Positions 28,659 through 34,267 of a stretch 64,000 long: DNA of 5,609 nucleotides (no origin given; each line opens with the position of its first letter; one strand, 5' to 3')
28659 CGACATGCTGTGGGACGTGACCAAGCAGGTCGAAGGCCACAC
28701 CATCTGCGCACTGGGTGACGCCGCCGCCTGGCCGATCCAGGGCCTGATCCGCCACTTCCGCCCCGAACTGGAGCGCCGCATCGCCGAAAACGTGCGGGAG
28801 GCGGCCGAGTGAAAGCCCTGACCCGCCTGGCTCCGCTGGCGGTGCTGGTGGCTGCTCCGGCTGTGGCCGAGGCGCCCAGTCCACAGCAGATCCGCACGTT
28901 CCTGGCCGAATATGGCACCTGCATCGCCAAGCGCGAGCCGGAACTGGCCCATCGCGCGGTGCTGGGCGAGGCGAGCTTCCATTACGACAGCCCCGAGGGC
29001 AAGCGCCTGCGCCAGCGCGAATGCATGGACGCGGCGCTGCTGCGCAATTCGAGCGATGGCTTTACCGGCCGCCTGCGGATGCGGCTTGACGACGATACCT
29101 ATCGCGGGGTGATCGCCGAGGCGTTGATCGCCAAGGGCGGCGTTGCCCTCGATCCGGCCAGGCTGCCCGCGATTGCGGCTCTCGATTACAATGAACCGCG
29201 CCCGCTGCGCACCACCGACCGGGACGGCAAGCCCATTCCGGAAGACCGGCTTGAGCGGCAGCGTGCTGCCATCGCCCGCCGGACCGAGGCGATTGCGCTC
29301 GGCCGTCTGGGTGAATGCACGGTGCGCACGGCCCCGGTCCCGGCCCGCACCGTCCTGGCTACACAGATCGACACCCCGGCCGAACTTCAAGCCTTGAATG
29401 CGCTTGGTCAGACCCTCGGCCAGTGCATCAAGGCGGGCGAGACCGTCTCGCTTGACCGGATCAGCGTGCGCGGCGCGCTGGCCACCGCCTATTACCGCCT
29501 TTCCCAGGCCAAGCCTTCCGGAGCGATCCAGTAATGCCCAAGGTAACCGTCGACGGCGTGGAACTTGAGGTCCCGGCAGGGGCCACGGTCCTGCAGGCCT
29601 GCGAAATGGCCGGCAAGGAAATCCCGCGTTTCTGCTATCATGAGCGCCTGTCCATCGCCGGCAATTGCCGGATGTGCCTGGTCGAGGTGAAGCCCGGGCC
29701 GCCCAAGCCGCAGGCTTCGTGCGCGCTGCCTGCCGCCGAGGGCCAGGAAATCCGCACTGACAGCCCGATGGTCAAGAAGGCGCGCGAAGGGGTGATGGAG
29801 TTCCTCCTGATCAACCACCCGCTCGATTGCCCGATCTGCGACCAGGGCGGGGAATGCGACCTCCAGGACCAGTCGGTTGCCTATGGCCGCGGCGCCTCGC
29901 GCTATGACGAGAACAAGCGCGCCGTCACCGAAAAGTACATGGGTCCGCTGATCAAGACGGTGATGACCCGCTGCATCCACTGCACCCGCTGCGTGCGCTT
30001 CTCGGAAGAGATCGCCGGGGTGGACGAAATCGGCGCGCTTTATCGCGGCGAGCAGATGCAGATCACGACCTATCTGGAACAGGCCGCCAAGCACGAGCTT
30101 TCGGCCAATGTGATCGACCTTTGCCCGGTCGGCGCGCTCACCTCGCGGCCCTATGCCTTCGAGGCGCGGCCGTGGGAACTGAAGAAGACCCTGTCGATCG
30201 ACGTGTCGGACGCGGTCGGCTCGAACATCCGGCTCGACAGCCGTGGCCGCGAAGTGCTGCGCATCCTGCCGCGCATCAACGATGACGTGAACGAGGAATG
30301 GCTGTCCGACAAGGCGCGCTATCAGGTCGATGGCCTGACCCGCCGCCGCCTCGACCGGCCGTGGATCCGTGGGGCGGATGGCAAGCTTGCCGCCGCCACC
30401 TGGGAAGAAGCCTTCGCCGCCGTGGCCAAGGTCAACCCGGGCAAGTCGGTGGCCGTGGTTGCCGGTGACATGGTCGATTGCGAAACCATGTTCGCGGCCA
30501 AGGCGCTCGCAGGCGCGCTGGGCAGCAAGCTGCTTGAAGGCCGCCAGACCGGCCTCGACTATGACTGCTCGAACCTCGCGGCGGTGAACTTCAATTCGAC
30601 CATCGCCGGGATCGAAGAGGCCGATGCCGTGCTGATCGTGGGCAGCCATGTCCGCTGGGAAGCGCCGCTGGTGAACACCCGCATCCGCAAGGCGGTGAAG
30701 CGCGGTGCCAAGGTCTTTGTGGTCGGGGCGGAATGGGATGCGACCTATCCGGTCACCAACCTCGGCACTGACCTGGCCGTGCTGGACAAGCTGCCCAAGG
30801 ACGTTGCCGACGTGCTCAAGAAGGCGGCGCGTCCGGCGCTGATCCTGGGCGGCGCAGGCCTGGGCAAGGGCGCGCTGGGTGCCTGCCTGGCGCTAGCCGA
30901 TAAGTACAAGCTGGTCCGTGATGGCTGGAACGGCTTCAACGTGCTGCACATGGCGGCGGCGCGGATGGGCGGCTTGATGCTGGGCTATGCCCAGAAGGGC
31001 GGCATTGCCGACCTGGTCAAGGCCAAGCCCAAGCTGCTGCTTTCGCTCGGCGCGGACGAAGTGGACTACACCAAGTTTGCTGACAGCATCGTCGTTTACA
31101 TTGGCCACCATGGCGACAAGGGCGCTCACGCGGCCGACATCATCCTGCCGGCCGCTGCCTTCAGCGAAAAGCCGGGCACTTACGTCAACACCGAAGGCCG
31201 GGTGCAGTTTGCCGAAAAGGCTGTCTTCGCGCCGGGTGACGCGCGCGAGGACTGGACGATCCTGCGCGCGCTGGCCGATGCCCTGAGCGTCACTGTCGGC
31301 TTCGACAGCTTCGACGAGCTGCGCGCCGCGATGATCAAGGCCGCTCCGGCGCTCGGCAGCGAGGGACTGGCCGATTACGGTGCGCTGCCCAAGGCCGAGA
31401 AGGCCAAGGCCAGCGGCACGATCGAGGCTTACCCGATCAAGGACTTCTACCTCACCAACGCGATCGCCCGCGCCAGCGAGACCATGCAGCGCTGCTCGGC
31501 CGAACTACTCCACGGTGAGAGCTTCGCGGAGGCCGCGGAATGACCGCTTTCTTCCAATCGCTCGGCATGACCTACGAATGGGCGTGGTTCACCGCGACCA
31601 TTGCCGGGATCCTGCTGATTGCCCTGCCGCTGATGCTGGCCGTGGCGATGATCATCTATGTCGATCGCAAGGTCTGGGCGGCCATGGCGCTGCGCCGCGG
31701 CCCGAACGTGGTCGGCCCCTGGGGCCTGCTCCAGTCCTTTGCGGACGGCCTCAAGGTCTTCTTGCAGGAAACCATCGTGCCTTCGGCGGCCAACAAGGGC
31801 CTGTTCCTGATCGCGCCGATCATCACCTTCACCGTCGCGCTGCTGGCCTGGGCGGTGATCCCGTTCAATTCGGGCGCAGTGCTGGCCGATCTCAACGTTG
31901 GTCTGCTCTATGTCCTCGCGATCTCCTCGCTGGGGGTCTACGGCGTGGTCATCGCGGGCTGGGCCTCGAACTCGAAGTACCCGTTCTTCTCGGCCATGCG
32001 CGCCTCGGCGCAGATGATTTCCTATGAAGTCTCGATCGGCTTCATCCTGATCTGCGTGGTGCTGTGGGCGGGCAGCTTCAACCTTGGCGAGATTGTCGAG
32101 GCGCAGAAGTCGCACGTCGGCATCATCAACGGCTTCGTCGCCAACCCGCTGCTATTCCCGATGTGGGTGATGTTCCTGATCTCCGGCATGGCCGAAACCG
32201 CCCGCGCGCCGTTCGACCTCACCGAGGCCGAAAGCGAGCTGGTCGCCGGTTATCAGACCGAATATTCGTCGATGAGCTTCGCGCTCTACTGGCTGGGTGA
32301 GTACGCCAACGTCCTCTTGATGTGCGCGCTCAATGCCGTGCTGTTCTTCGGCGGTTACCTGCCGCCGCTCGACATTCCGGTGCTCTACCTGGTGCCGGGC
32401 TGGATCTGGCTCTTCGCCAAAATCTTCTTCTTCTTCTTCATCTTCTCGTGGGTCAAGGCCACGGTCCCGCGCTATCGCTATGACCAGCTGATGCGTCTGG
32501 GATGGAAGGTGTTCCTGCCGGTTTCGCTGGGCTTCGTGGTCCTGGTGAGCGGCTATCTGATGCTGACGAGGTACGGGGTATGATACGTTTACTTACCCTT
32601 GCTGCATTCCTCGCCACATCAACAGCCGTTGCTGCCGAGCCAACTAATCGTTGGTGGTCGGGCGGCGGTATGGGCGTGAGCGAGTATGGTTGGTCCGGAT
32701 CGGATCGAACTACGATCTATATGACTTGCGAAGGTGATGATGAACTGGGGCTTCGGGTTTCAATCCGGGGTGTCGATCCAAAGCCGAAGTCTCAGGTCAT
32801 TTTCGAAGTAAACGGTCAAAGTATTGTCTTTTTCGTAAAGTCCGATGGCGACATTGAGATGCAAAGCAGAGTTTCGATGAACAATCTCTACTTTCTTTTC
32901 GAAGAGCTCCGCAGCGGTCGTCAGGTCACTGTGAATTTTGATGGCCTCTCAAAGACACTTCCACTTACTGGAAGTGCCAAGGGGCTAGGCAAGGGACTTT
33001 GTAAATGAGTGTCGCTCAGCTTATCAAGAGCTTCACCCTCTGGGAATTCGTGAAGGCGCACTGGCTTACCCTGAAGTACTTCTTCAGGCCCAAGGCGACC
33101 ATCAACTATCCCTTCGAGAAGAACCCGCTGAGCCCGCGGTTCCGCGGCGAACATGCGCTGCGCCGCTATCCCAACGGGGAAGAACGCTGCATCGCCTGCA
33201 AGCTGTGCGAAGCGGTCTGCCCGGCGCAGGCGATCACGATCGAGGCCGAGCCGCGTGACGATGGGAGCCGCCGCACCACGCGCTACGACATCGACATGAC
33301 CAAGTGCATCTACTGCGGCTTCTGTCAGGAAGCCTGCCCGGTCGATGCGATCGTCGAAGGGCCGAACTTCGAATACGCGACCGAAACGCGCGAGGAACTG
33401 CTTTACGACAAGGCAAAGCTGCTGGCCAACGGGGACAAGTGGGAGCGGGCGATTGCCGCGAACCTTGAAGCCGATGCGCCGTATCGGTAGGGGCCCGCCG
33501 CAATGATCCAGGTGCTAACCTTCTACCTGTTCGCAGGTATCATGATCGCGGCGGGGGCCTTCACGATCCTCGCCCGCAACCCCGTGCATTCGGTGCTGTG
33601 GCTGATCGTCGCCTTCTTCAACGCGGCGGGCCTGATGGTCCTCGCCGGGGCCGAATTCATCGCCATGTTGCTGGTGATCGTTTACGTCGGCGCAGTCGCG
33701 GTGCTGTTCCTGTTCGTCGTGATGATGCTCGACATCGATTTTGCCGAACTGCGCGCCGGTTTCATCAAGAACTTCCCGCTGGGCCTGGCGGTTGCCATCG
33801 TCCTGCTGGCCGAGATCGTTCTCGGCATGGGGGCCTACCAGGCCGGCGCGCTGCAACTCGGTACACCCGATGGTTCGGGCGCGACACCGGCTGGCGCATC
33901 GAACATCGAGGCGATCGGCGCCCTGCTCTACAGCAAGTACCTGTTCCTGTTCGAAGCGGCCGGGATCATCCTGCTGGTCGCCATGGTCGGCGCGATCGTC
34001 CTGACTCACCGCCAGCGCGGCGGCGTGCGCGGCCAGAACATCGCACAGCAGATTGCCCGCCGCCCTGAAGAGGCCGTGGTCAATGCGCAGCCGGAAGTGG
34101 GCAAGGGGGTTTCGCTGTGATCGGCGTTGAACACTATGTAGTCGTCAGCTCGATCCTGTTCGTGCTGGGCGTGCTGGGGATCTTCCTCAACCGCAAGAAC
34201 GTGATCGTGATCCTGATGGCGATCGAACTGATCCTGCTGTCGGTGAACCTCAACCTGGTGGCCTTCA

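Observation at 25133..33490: Complex I operon carrying four translationally coupled passenger genes at three junctions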

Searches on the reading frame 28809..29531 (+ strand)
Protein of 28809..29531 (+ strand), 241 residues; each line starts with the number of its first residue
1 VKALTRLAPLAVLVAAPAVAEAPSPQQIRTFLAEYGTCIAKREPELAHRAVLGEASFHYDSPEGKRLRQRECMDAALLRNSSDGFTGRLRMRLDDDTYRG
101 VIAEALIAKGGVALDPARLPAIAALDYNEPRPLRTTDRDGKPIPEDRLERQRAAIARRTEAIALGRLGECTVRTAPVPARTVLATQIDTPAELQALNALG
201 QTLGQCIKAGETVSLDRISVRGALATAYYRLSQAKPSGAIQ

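Call 65: predict_structure(alignment_id=A4)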
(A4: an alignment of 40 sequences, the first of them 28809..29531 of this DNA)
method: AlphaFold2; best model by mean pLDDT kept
length: 241 residues; sequences in the alignment: 40
mean_pLDDT: 90.2   pTM: 0.85
mean pLDDT of the five models: 90.2, 89.1, 88.9, 86.9, 86.3
residues with pLDDT >= 90: 182; 70-90: 35; 50-70: 20; < 50: 4
segments of 3 or more residues with pLDDT < 50: none
pLDDT, mean of each block of 10 residues (from residue 1): 58 64 90 96 98 93 93 86 76 85 97 94 95 97 98 95 97 98 96 97 96 93 98 80 39
secondary structure, 60 per line:
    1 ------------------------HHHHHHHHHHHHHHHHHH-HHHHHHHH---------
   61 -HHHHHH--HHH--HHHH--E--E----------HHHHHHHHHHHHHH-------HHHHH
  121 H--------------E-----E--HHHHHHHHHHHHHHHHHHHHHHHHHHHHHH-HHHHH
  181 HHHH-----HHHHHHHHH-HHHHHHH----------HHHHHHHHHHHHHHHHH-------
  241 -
elements in order: H25-42 H44-51 H62-67 H75-78 H95-108 H116-121 H145-174 H176-184 H190-198 H200-206 H217-233

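Call 69: fold_search(model_id=the predicted structure, library=pdb)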
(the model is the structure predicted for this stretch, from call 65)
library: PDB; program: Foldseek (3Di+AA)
matches with E <= 10: 37; with E <= 0.001: 0
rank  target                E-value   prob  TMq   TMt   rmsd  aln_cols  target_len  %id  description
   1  8dfo_I                2.2e+00  0.06  0.16  0.11  14.7       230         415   16  type I-C Cascade bound to AcrIC4 (released 2023-02-15)
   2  8dej_I                2.3e+00  0.05  0.15  0.08  14.6       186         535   14  D. vulgaris type I-C Cascade bound to dsDNA target (released 2023-02-22)
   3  7ao2_A                2.5e+00  0.04  0.17  0.15  17.1       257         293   11  Crystal structure of CotB2 variant W288G in complex with alendronate (released 2020-12-02)
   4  9d7v                  3.0e+00  0.02  0.11  0.05  18.3       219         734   11  The spd-bound structure (released 2025-06-25)
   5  9kuq                  3.8e+00  0.02  0.14  0.12  19.3       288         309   15  Crystal structure of a C45 isoprenyl diphosphate synthase, Rv0562 from Mycobacterium tuberculosis (released 2025-07-09)
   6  8dfs_I                4.0e+00  0.04  0.17  0.09  14.4       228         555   17  type I-C Cascade bound to AcrIF2 (released 2023-02-22)
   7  8dex_I                4.2e+00  0.03  0.16  0.11  16.2       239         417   13  type I-C Cascade (released 2023-02-15)
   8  4la5                  4.4e+00  0.04  0.21  0.18  13.8       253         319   16  Crystal structure of 2-methylisoborneol synthase from Streptomyces coelicolor A3(2) (released 2013-07-31)
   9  7ao1_A                4.6e+00  0.02  0.15  0.13  16.3       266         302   11  Crystal structure of CotB2 variant W288F in complex with alendronate (released 2020-12-02)
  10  5jqu_G                4.8e+00  0.05  0.23  0.15  21.7       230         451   13  Crystal structure of Cytochrome P450 BM3 heme domain G265F/T269V/L272W/L322I/F405M/A406S (WIVS-FM) variant with iron(I (released 2016-09-28)
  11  8edm_B                4.8e+00  0.02  0.15  0.12  16.8       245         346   13  Cryo-EM structure of the full-length human NF1 dimer (released 2023-09-27)
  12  9d7x                  4.8e+00  0.02  0.11  0.05  18.3       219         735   11  The spm-bound structure (released 2025-06-25)
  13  9a71_B                5.1e+00  0.04  0.17  0.08  18.4       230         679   11  Integrative model of BUK-SYGB by crosslinking MS and deep learning (released 2024-09-18)
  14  3rm5_B                5.1e+00  0.03  0.16  0.09  18.0       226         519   10  Structure of Trifunctional THI20 from Yeast (released 2011-09-21)
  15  9isi                  5.6e+00  0.02  0.14  0.09  26.2       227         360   12  Structure of human C3aR in apo state (released 2025-04-23)
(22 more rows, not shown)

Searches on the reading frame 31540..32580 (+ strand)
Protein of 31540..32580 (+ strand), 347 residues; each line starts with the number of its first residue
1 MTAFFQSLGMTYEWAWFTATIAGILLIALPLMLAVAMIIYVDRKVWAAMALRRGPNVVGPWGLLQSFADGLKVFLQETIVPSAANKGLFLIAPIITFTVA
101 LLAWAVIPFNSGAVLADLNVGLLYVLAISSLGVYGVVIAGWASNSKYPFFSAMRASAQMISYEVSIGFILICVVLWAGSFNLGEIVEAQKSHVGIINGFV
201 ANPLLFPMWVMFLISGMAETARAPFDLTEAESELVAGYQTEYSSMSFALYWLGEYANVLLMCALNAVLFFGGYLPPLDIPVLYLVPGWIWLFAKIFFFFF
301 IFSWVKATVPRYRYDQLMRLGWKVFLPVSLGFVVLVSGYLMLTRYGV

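Call 104: search_protein_families(library=ncbifam, proteins=[window:31540-32580:+], max_evalue=1e-20)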
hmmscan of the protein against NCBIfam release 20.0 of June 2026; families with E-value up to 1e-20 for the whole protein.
window:31540-32580:+ (347 aa): 7 families
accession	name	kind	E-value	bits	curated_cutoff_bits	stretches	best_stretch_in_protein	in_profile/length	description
NF004745.0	PRK06076.1-6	equivalog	1.7e-148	494.4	450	1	15-343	10-336/341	NADH-quinone oxidoreductase subunit NuoH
NF004742.0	PRK06076.1-3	equivalog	4e-119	398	531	1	8-341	15-349/356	NADH-quinone oxidoreductase subunit NuoH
NF004743.0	PRK06076.1-4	equivalog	1.5e-102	343.7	494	1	16-342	13-344/433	NADH-quinone oxidoreductase subunit NuoH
NF004741.0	PRK06076.1-2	equivalog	4.8e-93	312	305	1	16-337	18-330/337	NADH-quinone oxidoreductase subunit NuoH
NF004740.0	PRK06076.1-1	equivalog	4.7e-88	295.8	399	1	17-343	11-322/325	NADH-quinone oxidoreductase subunit NuoH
NF040610.1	F420_dehyd_FpoH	exception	5.4e-71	239.7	475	1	16-330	10-326/339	F420H2 dehydrogenase subunit FpoH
NF004744.0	PRK06076.1-5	equivalog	1.3e-70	238.5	542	1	5-338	15-361/372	NADH-quinone oxidoreductase subunit NuoH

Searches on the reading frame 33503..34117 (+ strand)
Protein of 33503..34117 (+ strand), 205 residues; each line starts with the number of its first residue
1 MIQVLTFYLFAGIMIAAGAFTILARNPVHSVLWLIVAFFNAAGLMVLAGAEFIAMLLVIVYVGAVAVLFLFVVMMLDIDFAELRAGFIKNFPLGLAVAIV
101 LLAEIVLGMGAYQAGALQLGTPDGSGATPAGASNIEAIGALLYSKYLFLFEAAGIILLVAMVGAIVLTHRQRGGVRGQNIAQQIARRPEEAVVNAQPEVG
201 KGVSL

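Call 104: search_protein_families(library=ncbifam, proteins=[window:33503-34117:+], max_evalue=1e-20)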
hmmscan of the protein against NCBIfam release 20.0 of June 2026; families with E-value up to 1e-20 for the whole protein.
window:33503-34117:+ (205 aa): 5 families
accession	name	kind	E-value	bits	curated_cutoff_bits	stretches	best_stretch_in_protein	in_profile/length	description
NF005164.0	PRK06638.1-4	equivalog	2.2e-74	249.3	154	1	3-203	4-204/211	NADH-quinone oxidoreductase subunit J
NF005165.0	PRK06638.1-5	equivalog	4.4e-31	107.9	192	1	4-189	20-202/282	NADH-quinone oxidoreductase subunit J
NF005168.0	PRK06638.2-3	equivalog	1.8e-24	86.6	154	1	4-171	5-168/172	NADH-quinone oxidoreductase subunit J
NF005163.0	PRK06638.1-3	equivalog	1.9e-22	79.7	174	1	2-174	7-173/203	NADH-quinone oxidoreductase subunit J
NF005167.0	PRK06638.2-2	equivalog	8.3e-21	74.5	137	0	1-171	1-165/176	NADH-quinone oxidoreductase subunit J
